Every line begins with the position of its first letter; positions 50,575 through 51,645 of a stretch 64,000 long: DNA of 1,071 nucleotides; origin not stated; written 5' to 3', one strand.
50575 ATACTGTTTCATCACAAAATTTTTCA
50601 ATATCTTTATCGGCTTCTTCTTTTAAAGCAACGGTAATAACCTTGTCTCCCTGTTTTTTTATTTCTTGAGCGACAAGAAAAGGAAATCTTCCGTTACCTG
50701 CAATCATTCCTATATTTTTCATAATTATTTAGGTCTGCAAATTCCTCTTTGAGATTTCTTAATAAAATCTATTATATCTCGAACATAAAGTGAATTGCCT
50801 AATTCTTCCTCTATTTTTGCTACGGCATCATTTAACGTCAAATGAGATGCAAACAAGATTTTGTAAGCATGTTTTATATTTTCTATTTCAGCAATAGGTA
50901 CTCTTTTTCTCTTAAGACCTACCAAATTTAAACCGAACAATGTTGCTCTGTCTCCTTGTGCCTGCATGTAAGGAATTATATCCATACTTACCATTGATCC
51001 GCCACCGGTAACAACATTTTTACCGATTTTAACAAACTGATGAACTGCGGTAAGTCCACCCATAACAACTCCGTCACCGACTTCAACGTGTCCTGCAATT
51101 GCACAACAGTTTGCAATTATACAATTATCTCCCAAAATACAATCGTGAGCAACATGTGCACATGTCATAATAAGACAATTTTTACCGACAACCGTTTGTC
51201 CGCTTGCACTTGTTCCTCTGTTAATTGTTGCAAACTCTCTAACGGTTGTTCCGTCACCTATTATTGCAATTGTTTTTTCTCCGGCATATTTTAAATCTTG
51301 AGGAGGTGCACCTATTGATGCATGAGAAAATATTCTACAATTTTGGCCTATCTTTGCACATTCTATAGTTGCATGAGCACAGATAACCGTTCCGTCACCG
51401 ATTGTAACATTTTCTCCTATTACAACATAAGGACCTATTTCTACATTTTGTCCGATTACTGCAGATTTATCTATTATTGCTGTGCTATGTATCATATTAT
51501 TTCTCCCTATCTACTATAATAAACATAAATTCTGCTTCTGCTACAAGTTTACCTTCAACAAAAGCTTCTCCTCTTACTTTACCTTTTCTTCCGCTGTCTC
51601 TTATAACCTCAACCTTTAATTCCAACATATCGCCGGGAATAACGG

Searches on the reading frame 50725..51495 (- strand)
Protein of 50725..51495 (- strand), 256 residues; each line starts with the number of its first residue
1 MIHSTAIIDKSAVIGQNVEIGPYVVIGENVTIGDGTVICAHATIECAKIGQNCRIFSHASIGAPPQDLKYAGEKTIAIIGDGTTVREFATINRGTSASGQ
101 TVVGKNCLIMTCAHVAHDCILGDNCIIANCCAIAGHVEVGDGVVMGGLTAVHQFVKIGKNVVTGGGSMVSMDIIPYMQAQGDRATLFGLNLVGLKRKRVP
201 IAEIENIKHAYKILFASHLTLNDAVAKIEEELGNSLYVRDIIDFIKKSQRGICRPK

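Call 56: search_protein_families(library=pfam, proteins=[window:50725-51495:-], max_evalue=0.001)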
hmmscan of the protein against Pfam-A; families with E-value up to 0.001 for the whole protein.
window:50725-51495:- (256 aa): 4 families
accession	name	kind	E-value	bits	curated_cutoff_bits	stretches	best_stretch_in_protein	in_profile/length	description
PF00132.30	Hexapep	-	9.9e-28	95.1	27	2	12-45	2-35/36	Bacterial transferase hexapeptide (six repeats)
PF13720.11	Acetyltransf_11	-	1e-25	90.3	24.5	1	172-253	1-82/82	Udp N-acetylglucosamine O-acyltransferase; Domain 2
PF25084.1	LbH_EIF2B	-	3.2e-10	40.4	54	2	77-161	22-103/105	EIF2B subunit epsilon LbH domain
PF25087.1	GMPPB_C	-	7.5e-06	26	39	1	5-39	4-38/110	GMPPB C-terminal domain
